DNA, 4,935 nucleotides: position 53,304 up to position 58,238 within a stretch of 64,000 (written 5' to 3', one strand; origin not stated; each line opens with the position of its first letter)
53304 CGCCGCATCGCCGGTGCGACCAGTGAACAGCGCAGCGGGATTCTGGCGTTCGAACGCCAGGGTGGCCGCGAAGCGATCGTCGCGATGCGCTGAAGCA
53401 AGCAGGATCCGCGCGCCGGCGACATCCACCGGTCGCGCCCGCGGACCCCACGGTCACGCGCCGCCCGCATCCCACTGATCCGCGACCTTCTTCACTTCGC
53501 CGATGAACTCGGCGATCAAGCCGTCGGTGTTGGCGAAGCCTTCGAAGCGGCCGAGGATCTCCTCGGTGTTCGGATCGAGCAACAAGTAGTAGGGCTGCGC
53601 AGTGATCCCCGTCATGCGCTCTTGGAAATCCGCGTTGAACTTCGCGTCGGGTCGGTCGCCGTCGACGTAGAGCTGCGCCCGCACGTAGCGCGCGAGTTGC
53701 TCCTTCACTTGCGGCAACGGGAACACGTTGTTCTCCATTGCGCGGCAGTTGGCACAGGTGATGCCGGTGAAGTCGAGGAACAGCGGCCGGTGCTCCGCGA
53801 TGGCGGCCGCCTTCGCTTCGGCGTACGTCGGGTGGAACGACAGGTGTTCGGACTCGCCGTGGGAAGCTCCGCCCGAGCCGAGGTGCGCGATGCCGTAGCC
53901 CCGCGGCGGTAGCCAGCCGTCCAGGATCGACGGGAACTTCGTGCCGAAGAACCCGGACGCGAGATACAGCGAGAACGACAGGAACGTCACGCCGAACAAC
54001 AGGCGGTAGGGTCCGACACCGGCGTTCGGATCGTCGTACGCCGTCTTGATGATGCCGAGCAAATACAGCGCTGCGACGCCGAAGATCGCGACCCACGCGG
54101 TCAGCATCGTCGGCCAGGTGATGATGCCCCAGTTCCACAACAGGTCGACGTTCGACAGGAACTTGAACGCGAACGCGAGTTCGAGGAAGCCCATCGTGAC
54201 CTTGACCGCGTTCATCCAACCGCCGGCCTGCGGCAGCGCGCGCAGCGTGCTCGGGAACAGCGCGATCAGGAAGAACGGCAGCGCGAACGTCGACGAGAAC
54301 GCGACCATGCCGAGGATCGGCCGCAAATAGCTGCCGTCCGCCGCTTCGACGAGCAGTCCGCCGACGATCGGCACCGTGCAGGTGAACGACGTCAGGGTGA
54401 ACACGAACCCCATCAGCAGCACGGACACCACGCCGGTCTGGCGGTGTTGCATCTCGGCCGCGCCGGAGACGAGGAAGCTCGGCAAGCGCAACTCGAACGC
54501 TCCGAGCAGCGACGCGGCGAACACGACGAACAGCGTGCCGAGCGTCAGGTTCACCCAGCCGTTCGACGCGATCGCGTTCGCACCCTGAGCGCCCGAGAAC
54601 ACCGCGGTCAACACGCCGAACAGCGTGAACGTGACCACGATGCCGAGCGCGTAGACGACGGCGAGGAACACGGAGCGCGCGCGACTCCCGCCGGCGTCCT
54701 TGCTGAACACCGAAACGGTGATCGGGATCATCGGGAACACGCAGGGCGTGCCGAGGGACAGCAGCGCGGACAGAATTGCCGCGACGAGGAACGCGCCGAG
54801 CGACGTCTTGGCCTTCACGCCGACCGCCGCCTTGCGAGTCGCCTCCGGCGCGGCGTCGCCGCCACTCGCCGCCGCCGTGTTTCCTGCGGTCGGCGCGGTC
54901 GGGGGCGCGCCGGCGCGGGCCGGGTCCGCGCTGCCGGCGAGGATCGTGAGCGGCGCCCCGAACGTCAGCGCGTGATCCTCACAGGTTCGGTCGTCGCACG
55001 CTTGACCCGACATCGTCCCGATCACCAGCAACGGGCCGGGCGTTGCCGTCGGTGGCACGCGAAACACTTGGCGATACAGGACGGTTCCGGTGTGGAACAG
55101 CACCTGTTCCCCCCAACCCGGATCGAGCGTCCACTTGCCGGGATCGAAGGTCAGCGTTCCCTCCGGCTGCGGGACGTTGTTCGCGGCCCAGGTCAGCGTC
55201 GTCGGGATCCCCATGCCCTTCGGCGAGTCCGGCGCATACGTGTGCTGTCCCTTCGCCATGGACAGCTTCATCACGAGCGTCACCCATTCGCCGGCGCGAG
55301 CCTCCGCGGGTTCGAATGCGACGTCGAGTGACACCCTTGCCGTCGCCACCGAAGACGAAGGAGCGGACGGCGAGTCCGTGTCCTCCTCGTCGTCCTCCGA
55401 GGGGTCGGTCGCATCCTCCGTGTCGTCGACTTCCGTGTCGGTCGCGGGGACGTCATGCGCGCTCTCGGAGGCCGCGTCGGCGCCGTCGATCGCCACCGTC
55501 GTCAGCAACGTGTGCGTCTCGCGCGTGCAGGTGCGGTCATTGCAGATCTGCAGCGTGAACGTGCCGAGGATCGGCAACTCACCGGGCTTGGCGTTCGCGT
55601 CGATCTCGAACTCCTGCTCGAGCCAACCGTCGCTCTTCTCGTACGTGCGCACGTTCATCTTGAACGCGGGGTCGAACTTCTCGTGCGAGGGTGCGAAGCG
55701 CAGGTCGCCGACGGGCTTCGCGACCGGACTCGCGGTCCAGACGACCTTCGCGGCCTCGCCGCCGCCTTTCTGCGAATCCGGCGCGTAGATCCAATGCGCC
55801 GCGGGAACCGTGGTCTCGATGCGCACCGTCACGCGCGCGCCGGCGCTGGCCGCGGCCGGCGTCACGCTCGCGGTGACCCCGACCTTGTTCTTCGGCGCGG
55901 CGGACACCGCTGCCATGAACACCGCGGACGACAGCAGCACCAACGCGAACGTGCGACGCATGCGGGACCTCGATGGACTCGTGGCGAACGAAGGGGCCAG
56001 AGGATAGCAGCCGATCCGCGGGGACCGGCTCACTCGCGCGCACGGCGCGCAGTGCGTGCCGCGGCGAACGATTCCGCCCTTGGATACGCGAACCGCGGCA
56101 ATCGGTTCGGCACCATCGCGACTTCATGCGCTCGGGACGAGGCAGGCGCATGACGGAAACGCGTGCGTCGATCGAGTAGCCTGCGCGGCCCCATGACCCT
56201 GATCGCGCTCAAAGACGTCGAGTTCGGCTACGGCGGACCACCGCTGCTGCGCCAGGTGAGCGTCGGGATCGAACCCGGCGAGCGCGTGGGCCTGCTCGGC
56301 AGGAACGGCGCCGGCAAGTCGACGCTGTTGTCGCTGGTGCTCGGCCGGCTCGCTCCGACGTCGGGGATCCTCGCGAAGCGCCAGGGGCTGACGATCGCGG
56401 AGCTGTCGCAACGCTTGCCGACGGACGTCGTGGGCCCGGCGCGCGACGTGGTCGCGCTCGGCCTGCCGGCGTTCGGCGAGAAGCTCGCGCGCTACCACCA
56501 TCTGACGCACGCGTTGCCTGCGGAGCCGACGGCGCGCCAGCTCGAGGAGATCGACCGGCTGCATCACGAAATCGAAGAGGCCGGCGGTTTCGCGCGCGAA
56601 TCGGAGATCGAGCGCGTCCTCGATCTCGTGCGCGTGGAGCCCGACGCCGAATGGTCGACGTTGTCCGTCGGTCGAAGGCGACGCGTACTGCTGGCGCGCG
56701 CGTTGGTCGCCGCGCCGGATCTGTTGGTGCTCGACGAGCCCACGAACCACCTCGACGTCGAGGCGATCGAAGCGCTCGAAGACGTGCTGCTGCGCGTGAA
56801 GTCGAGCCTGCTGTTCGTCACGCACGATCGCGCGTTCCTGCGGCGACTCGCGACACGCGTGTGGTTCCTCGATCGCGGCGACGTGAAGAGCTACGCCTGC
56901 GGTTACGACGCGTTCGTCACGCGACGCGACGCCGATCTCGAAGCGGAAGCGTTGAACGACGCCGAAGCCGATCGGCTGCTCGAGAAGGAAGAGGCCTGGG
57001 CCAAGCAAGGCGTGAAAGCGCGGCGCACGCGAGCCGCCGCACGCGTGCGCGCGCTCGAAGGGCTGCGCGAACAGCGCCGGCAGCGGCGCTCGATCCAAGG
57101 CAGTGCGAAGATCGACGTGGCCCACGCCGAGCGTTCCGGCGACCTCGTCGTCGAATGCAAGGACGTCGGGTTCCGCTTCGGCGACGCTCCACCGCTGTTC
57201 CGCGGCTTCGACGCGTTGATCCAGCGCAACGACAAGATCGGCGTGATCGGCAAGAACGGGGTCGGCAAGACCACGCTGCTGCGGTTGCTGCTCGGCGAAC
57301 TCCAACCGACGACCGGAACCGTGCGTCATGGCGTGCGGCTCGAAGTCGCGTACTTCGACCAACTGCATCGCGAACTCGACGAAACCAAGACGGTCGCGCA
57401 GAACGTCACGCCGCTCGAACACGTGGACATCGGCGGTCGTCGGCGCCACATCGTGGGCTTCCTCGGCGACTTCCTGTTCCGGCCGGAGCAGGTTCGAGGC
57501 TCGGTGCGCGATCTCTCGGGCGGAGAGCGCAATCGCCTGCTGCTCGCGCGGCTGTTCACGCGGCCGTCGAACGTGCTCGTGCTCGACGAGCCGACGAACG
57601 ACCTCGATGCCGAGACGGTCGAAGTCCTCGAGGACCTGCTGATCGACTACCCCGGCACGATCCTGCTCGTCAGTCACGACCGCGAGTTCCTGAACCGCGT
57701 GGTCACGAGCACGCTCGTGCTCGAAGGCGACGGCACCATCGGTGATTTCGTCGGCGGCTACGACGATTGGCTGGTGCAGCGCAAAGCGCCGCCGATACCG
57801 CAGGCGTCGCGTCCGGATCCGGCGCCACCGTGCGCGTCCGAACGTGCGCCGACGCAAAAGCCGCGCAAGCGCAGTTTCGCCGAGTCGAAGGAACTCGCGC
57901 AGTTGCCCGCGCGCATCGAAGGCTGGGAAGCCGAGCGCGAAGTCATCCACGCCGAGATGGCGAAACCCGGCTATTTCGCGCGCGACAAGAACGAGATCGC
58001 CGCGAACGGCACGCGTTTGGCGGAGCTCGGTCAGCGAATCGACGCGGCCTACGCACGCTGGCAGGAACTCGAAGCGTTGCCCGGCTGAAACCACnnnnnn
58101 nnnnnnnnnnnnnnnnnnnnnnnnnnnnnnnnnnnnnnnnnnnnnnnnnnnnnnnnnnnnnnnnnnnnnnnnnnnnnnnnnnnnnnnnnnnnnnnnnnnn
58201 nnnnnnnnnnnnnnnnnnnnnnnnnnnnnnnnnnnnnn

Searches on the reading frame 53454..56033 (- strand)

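Call 51: search_protein_families(library=pfam, proteins=[window:53454-56033:-], max_evalue=0.0001)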
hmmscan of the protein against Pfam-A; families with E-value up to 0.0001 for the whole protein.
window:53454-56033:- (859 aa): 4 families
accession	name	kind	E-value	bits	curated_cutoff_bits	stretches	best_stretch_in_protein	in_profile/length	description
PF02683.22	DsbD_TM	-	1.1e-30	107.1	27.1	1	415-628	8-217/219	Cytochrome C biogenesis protein transmembrane domain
PF13098.12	Thioredoxin_2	-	1.8e-08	35.1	27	1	745-839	2-100/104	Thioredoxin-like domain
PF11412.14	DsbD_N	-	1.1e-07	32.4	25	0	64-178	16-116/119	Thiol:disulfide interchange protein DsbD, N-terminal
PF13899.12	Thioredoxin_7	-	2.8e-07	31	27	1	734-821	3-83/83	Thioredoxin-like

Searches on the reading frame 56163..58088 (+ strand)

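Call 51: search_protein_families(library=pfam, proteins=[window:56163-58088:+], max_evalue=0.0001)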
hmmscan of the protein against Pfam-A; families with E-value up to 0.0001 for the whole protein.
window:56163-58088:+ (641 aa): 10 families
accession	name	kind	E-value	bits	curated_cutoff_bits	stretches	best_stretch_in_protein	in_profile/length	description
PF00005.33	ABC_tran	-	1e-47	162.7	25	2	352-479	7-137/137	ABC transporter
PF16326.10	ABC_tran_CTD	-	6.3e-16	58.8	32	1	569-637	1-68/69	ABC transporter C-terminal domain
PF13304.12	AAA_21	-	2.3e-14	54.6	27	0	176-223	247-300/304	AAA domain, putative AbiEii toxin, Type IV TA system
PF12848.13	ABC_tran_Xtn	-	2.7e-08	34.2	25.9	1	236-308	3-77/85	ABC transporter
PF01926.29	MMR_HSR1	-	2e-07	31.6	21.9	0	41-69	1-29/113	50S ribosome-binding GTPase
PF13191.12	AAA_16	-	2.8e-07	31.6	32.6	0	361-493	29-156/167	AAA ATPase domain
PF13401.12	AAA_22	-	5.6e-07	30.4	27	0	361-503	10-121/130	AAA domain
PF13555.12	AAA_29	-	4.1e-06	26.9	27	0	36-56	19-39/61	P-loop containing region of AAA domain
PF02463.25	SMC_N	-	5.3e-06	26.5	40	0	450-513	136-205/220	RecF/RecN/SMC N terminal domain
PF03193.22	RsgA_GTPase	-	1.3e-05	25.5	30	0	359-389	109-139/174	RsgA GTPase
